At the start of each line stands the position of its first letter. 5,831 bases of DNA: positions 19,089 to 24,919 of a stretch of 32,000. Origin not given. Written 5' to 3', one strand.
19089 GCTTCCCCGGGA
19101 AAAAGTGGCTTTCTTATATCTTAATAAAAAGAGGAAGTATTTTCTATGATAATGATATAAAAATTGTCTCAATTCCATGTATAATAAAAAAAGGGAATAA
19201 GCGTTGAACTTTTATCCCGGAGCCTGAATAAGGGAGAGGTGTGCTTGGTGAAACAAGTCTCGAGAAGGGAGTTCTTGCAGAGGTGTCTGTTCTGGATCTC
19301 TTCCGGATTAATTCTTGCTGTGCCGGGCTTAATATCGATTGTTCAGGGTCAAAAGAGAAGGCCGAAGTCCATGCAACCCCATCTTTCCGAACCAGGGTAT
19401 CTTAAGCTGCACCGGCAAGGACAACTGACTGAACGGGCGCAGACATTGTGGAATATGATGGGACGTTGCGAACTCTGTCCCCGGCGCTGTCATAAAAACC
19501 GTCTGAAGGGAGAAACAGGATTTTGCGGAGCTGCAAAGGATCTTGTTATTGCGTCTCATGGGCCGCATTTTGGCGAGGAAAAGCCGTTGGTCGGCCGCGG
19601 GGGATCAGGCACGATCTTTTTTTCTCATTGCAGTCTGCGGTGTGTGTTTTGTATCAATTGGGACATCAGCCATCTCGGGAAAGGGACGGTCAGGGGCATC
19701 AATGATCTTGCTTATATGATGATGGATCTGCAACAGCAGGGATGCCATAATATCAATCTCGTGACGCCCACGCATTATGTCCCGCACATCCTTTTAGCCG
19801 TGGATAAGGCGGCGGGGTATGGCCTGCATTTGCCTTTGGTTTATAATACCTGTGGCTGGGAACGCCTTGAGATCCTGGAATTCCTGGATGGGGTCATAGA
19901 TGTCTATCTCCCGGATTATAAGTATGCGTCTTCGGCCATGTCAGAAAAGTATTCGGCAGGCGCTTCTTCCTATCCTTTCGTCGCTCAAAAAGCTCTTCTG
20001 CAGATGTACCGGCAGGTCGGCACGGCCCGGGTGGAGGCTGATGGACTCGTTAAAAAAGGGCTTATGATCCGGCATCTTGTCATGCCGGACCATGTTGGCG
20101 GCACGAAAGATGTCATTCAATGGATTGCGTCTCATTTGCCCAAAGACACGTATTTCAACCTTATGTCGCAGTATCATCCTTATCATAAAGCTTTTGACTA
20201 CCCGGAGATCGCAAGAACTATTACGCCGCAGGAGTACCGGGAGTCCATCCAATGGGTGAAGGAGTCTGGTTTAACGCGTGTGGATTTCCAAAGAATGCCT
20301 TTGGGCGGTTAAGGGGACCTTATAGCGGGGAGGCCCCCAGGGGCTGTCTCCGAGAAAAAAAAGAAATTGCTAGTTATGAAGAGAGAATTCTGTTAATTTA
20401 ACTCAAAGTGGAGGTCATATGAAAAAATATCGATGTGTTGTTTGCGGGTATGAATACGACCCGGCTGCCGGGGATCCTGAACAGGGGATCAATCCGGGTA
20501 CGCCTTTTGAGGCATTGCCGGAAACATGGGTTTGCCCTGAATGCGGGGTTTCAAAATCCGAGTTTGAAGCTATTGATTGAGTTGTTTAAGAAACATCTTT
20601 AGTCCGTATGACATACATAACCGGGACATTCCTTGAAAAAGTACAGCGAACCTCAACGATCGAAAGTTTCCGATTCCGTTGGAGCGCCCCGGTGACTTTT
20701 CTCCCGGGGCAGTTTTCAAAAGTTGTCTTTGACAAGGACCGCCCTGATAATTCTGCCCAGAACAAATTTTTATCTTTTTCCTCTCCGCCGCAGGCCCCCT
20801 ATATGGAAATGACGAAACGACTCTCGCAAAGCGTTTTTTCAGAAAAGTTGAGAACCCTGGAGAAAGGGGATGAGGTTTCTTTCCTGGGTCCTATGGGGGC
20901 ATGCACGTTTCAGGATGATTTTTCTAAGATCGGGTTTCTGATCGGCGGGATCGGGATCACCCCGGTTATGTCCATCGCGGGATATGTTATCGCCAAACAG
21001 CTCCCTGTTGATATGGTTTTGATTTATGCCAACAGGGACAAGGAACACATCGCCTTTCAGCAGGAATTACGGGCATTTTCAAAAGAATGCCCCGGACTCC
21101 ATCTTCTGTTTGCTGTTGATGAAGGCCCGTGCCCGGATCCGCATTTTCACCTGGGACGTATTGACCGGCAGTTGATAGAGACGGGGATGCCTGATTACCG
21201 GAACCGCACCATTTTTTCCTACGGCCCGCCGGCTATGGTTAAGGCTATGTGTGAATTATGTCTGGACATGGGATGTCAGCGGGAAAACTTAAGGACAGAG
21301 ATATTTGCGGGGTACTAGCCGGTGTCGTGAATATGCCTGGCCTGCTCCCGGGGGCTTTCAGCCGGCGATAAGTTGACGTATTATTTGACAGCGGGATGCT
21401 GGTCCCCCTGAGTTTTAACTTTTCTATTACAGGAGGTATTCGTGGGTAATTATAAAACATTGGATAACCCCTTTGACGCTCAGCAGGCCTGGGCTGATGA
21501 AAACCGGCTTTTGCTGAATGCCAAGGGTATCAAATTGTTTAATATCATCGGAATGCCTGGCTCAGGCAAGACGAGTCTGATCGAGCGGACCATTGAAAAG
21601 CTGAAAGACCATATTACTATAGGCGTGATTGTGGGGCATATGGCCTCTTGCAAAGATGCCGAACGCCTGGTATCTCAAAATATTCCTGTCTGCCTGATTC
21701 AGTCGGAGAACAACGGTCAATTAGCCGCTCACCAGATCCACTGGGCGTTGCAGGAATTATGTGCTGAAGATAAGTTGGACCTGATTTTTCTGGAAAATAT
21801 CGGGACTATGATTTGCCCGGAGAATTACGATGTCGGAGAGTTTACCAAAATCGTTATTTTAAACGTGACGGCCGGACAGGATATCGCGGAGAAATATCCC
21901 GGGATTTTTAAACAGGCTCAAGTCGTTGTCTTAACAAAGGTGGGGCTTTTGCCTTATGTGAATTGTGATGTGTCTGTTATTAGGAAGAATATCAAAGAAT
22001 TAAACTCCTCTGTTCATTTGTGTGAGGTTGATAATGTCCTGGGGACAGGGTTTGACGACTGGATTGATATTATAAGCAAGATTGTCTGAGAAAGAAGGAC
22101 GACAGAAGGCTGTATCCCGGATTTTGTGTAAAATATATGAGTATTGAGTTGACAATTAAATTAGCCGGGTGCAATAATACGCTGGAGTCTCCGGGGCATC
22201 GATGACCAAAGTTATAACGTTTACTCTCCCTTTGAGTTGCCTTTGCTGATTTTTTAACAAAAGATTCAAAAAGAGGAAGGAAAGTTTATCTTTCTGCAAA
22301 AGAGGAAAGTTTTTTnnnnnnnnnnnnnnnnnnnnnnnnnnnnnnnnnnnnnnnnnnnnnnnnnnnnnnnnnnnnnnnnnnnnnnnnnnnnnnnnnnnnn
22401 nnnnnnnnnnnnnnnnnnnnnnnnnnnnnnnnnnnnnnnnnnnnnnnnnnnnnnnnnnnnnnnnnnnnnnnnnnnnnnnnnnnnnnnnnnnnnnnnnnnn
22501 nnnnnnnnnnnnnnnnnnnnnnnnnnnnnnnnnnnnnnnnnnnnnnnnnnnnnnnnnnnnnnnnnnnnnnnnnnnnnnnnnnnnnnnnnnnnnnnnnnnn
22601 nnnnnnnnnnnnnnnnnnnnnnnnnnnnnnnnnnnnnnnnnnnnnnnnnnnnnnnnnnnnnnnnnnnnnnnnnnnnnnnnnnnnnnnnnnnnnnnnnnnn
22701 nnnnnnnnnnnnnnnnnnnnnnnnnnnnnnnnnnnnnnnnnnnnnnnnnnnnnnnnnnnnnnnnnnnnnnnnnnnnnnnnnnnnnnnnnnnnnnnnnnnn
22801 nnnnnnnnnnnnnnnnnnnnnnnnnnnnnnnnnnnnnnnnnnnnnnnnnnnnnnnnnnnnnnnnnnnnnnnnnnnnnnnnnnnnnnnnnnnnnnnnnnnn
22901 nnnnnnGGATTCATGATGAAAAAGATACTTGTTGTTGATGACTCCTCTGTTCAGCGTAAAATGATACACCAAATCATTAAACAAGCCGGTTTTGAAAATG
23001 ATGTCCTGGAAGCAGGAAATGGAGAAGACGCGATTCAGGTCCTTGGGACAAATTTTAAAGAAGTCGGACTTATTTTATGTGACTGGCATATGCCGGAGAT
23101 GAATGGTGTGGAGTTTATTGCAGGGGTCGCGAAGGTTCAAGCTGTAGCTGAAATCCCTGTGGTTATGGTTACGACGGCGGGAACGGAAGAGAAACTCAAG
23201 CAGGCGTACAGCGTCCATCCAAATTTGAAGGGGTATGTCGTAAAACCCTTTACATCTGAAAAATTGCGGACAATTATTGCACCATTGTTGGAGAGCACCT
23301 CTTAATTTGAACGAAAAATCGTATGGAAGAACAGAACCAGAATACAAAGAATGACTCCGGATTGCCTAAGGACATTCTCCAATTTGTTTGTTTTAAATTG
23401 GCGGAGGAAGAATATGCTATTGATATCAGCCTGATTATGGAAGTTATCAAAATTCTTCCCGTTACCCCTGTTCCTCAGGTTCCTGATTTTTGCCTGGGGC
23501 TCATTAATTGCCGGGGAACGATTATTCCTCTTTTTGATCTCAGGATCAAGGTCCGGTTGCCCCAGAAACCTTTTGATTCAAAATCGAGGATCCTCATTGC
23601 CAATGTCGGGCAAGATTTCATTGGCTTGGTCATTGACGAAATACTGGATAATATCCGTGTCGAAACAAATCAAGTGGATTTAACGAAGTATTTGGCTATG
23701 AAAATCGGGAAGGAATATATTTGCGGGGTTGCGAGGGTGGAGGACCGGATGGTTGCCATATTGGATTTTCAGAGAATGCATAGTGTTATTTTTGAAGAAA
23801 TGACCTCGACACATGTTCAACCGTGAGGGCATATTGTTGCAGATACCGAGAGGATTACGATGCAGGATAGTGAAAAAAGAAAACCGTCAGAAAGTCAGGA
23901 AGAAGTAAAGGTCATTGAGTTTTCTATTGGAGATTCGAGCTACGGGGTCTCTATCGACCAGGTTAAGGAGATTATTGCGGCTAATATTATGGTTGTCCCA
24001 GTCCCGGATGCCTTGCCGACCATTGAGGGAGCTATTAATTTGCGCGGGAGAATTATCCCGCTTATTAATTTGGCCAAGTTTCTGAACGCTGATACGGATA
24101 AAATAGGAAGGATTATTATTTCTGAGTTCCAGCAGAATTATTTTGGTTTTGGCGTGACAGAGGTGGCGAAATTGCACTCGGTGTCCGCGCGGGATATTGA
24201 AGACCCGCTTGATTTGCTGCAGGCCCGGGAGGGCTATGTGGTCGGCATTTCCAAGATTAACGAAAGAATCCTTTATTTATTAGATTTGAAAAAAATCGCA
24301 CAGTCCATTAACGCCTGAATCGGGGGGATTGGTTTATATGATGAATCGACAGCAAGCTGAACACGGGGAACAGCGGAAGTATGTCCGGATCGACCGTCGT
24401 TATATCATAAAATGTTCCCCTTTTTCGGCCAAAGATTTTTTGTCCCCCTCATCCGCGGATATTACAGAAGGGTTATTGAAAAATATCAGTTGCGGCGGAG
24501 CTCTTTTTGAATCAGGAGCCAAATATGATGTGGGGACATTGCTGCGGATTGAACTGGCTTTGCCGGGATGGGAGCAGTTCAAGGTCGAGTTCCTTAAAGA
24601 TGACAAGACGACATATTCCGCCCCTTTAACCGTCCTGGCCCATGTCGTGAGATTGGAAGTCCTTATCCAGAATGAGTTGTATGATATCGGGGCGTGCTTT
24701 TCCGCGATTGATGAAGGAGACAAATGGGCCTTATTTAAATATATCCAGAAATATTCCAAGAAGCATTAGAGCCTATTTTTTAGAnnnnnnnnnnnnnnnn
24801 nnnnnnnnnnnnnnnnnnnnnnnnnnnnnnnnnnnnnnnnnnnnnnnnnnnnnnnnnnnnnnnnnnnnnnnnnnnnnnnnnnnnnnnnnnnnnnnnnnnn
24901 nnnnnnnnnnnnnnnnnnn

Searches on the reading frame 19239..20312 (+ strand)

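Call 14: search_protein_families(library=pfam, proteins=[window:19239-20312:+], max_evalue=0.0001)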
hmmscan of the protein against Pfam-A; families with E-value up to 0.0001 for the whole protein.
window:19239-20312:+ (357 aa): 1 family
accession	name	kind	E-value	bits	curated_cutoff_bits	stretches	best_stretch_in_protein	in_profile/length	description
PF04055.27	Radical_SAM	-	1.5e-06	28.9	29.5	0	126-217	2-98/166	Radical SAM superfamily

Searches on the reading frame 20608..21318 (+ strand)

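Call 14: search_protein_families(library=pfam, proteins=[window:20608-21318:+], max_evalue=0.0001)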
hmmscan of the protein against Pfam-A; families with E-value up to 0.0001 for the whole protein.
window:20608-21318:+ (236 aa): 1 family
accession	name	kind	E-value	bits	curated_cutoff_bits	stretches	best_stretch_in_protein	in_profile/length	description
PF00175.26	NAD_binding_1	-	2.5e-13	51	22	1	111-215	2-108/109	Oxidoreductase NAD-binding domain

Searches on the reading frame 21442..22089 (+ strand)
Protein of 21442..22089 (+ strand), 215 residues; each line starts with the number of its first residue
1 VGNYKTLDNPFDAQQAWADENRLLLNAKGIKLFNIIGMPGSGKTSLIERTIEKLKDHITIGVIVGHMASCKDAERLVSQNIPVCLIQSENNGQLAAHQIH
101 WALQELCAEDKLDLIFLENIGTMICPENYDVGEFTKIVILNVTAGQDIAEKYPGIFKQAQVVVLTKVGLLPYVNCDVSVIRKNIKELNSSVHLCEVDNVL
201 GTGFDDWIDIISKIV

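Call 14: search_protein_families(library=pfam, proteins=[window:21442-22089:+], max_evalue=0.0001)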
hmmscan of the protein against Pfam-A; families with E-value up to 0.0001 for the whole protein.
window:21442-22089:+ (215 aa): 1 family
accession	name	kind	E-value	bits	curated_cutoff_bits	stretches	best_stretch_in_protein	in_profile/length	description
PF02492.25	cobW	-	8.7e-15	55.2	20.7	1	34-191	4-176/180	CobW/HypB/UreG, nucleotide-binding domain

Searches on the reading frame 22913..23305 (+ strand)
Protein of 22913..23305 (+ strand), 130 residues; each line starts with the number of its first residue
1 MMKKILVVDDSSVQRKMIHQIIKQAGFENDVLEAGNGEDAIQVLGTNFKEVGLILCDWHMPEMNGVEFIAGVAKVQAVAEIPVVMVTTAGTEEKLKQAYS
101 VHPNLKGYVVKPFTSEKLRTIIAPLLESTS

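Call 14: search_protein_families(library=pfam, proteins=[window:22913-23305:+], max_evalue=0.0001)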
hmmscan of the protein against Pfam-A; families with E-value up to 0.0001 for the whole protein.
window:22913-23305:+ (130 aa): 1 family
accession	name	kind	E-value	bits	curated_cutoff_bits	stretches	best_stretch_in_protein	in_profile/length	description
PF00072.30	Response_reg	-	7.2e-23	81.3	30.2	1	5-122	1-110/111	Response regulator receiver domain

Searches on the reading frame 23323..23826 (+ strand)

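Call 14: search_protein_families(library=pfam, proteins=[window:23323-23826:+], max_evalue=0.0001)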
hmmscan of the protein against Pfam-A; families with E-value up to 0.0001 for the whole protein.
window:23323-23826:+ (167 aa): 1 family
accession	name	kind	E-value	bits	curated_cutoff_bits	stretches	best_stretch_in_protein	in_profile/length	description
PF01584.24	CheW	-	2.8e-33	114.9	23.5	1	20-152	1-133/138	CheW-like domain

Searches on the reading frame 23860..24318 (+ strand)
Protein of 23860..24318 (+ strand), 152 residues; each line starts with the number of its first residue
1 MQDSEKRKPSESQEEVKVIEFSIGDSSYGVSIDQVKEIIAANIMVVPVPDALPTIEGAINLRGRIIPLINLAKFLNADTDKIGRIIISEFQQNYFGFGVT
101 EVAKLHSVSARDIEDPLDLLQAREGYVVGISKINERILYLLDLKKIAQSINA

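Call 81: search_protein_families(library=pfam, proteins=[window:23860-24318:+], max_evalue=0.001)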
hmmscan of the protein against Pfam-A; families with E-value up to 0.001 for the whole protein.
window:23860-24318:+ (152 aa): 1 family
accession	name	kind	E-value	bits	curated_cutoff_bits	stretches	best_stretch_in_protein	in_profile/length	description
PF01584.24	CheW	-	3e-27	95.4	23.5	1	18-149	2-136/138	CheW-like domain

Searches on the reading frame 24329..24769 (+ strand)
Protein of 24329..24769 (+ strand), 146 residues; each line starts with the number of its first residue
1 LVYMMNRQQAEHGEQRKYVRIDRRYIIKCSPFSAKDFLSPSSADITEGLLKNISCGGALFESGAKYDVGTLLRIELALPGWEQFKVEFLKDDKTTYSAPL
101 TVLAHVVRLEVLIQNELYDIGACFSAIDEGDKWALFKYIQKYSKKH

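Call 81: search_protein_families(library=pfam, proteins=[window:24329-24769:+], max_evalue=0.001)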
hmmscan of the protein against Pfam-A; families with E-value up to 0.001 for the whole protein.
window:24329-24769:+ (146 aa): 1 family
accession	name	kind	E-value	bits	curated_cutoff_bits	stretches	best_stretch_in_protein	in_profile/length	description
PF07238.19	PilZ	-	2.7e-05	24.9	22.5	1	14-139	1-100/102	PilZ domain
